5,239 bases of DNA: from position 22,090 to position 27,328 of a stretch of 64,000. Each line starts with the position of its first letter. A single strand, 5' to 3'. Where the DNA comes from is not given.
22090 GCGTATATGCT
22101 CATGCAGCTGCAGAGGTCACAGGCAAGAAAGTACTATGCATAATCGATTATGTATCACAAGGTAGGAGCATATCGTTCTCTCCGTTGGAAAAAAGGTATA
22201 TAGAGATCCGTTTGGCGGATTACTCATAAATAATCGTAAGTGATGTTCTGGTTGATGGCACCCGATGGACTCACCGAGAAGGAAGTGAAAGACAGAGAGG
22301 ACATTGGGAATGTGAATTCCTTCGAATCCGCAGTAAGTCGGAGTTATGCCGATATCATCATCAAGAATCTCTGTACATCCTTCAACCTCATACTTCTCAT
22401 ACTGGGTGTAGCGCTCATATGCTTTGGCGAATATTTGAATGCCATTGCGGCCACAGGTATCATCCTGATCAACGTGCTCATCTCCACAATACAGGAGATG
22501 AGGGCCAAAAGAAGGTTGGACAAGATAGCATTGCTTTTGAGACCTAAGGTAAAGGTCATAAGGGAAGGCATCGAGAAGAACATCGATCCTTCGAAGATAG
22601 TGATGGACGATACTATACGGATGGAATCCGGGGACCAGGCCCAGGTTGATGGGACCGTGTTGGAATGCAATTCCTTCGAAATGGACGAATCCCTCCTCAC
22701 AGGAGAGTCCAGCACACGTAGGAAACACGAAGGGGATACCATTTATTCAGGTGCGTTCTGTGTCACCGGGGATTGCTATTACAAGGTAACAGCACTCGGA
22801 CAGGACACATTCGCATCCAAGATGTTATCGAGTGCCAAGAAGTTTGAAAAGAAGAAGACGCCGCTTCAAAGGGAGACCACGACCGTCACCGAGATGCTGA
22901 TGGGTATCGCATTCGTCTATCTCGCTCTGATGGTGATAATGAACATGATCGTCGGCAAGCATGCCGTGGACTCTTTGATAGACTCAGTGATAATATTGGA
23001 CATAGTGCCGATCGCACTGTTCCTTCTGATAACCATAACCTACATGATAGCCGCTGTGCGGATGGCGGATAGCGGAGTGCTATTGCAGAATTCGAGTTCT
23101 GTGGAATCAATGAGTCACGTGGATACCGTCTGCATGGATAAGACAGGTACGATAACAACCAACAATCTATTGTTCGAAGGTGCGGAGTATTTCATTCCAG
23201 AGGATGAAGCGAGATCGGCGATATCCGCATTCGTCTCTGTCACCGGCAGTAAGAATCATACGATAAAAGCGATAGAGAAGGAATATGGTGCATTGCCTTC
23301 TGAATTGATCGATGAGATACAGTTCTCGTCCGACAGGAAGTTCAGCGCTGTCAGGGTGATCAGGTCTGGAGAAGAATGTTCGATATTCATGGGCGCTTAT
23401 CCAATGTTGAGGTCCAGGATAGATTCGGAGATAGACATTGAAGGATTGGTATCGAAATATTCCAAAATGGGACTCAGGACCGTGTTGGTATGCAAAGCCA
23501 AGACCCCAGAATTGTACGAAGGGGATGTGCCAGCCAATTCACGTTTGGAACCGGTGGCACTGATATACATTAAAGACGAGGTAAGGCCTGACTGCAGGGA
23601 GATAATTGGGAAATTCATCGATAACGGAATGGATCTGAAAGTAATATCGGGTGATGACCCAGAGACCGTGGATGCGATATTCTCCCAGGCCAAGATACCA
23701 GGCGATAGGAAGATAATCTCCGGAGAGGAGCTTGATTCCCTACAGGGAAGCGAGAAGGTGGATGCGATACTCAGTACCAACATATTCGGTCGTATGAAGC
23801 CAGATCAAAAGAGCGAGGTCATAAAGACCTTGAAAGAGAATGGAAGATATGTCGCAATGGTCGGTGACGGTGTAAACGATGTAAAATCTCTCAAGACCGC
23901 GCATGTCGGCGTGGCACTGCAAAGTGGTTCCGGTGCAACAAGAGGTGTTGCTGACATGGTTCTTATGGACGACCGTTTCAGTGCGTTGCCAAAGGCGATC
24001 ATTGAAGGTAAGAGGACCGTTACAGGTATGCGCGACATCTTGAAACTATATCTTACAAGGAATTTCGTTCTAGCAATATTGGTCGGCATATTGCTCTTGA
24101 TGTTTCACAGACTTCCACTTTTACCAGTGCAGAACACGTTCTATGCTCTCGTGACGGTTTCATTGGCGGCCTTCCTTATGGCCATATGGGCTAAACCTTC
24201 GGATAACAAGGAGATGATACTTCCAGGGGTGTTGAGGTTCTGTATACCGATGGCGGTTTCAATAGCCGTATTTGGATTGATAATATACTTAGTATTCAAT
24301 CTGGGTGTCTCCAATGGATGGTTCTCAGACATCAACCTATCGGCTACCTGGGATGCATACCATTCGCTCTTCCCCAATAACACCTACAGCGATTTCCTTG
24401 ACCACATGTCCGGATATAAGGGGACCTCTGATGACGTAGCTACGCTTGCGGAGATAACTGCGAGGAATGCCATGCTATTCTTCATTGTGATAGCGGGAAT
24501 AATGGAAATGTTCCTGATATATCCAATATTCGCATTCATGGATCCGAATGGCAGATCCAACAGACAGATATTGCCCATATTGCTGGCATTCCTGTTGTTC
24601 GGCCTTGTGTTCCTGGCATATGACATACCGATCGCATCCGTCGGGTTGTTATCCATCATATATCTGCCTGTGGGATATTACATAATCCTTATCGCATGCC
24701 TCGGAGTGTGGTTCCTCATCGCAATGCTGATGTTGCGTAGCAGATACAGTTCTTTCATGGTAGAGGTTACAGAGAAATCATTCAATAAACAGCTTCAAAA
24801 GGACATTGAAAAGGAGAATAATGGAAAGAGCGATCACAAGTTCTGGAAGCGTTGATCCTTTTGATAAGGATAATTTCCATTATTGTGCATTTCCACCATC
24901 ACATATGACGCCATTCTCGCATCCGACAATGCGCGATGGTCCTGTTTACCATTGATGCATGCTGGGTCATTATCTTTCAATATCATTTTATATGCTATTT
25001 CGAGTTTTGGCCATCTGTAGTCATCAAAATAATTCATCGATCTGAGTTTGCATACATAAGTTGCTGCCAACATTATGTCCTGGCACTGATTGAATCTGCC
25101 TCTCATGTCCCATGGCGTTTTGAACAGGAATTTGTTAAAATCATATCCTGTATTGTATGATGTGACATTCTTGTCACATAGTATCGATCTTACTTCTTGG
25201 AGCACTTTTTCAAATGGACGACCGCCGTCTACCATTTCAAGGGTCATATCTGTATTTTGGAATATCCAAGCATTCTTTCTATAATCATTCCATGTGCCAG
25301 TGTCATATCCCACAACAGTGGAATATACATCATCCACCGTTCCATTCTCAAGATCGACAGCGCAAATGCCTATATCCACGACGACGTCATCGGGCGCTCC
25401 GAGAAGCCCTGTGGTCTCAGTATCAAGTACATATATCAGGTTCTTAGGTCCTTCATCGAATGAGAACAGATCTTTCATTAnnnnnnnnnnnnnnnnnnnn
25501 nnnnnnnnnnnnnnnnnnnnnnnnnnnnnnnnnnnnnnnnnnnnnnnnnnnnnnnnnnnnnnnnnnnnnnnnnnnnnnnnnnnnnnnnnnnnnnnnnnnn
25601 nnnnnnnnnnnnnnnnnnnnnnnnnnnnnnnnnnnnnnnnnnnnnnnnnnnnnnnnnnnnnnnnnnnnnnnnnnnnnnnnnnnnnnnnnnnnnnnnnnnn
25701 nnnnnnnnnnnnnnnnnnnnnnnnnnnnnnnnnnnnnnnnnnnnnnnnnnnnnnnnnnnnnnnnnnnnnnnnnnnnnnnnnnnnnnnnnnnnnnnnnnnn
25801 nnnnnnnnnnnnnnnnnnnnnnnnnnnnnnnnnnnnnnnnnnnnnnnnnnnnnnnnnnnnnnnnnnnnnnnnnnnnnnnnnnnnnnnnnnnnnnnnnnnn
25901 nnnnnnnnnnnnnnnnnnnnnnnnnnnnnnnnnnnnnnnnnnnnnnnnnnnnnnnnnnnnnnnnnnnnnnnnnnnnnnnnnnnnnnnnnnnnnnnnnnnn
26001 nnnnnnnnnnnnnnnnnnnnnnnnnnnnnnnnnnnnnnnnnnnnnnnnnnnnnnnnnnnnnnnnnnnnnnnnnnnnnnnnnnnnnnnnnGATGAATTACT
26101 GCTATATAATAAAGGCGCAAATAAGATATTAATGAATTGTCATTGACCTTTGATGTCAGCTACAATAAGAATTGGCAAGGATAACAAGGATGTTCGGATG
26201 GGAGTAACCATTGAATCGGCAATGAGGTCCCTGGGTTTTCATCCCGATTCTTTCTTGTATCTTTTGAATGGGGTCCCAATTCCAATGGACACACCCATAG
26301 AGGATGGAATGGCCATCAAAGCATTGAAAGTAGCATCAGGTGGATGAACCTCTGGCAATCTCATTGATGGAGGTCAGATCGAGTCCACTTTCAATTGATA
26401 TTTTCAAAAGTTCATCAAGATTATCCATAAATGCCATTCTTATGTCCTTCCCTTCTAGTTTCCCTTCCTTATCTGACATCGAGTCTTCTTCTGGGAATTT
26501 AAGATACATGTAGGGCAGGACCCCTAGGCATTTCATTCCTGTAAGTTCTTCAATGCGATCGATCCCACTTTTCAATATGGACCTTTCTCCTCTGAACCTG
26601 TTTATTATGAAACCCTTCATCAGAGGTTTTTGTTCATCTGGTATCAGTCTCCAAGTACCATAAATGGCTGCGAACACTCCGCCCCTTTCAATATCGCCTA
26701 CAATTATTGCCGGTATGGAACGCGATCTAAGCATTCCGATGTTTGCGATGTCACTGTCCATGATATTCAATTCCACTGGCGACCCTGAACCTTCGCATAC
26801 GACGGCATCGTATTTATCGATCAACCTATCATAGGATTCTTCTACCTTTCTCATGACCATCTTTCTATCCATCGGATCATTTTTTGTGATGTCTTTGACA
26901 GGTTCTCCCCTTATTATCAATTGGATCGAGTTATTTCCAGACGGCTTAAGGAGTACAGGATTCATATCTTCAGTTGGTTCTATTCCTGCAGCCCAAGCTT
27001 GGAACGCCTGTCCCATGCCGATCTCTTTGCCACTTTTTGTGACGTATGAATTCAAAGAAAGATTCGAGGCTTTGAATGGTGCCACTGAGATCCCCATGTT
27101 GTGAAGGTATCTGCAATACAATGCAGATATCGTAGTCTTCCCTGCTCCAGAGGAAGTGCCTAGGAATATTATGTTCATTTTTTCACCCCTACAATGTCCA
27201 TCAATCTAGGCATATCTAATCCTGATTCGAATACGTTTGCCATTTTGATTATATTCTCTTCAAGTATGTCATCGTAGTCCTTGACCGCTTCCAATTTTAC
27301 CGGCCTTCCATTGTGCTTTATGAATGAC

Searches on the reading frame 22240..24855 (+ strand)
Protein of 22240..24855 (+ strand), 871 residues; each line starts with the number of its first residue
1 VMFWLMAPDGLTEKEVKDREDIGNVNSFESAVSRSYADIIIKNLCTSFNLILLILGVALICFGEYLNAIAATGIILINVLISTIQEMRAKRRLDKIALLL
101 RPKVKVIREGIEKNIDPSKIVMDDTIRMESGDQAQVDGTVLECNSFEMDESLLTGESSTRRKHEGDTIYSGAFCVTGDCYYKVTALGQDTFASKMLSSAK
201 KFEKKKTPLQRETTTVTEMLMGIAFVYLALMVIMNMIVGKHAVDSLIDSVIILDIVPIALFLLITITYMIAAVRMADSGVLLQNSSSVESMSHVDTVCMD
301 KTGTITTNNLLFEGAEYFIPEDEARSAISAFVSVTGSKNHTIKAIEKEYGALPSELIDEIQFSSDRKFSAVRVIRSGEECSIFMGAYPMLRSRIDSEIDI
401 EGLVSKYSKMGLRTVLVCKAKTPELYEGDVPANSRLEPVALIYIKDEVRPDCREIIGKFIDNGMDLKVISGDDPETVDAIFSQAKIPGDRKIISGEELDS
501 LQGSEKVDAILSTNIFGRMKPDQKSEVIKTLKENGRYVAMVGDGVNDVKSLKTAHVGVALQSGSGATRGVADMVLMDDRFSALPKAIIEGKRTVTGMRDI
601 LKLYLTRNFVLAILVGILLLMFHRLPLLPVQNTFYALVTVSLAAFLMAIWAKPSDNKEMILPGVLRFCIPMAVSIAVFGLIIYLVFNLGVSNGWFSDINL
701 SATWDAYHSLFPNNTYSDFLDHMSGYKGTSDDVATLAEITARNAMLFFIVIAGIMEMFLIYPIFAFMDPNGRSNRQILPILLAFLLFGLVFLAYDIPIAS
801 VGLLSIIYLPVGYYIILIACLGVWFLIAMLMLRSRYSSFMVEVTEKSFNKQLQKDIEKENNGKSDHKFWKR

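Call 25: search_protein_families(library=pfam, proteins=[window:22240-24855:+], max_evalue=0.001)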
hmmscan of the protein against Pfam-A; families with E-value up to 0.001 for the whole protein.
window:22240-24855:+ (871 aa): 2 families
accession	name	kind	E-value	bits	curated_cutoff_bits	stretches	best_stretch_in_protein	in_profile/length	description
PF00122.25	E1-E2_ATPase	-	9.6e-40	136.5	28.1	1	99-277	2-180/181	E1-E2 ATPase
PF00702.32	Hydrolase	-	8.1e-17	62.7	26.4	1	294-554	1-190/191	haloacid dehalogenase-like hydrolase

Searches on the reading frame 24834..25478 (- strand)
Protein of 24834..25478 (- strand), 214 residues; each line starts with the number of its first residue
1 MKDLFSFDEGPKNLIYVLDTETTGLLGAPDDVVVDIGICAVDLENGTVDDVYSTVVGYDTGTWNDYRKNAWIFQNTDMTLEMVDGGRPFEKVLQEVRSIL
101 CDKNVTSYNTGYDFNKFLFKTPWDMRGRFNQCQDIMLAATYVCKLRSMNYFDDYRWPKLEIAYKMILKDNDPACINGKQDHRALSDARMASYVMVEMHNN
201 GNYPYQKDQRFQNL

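Call 25: search_protein_families(library=pfam, proteins=[window:24834-25478:-], max_evalue=0.001)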
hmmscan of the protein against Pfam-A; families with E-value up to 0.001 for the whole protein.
window:24834-25478:- (214 aa): 2 families
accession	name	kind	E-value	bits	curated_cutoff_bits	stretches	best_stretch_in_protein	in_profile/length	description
PF00929.31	RNase_T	-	8.8e-07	30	24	1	17-193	2-163/164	Exonuclease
PF16473.11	Rv2179c-like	-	4.7e-05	23.6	27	1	17-189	4-168/177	3'-5' exoribonuclease Rv2179c-like domain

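Call 64: search_protein_families(library=ncbifam, proteins=[window:24834-25478:-], max_evalue=0.00001)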
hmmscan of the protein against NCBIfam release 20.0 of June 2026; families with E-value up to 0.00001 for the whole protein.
window:24834-25478:- (214 aa): 5 families
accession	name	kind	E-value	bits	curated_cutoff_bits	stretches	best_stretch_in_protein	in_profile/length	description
TIGR01405.1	polC_Gram_pos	equivalog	1.4e-07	29.6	1043.45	1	17-199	193-352/1211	DNA polymerase III subunit alpha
NF001688.0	PRK00448.1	equivalog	2.1e-07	28.9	873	1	17-199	427-586/1445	PolC-type DNA polymerase III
NF005906.0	PRK07883.1-4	equivalog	2.9e-07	29.2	495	1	17-115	10-99/563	DEDD exonuclease domain-containing protein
NF005836.0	PRK07740.1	equivalog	2.3e-06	27.2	261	1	16-153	62-193/244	hypothetical protein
NF005981.0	PRK08074.1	equivalog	3.2e-06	25.4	789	1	17-118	7-99/931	ATP-dependent DNA helicase DinG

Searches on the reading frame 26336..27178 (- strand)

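Call 25: search_protein_families(library=pfam, proteins=[window:26336-27178:-], max_evalue=0.001)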
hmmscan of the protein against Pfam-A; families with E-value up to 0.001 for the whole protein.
window:26336-27178:- (280 aa): 2 families
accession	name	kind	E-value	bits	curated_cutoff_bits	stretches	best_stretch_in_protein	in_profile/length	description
PF01656.29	CbiA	-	1.6e-16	60.8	25.4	1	3-223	1-111/125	CobQ/CobB/MinD/ParA nucleotide binding domain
PF13500.12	AAA_26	-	1.1e-07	32.3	27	1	6-224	6-191/198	AAA domain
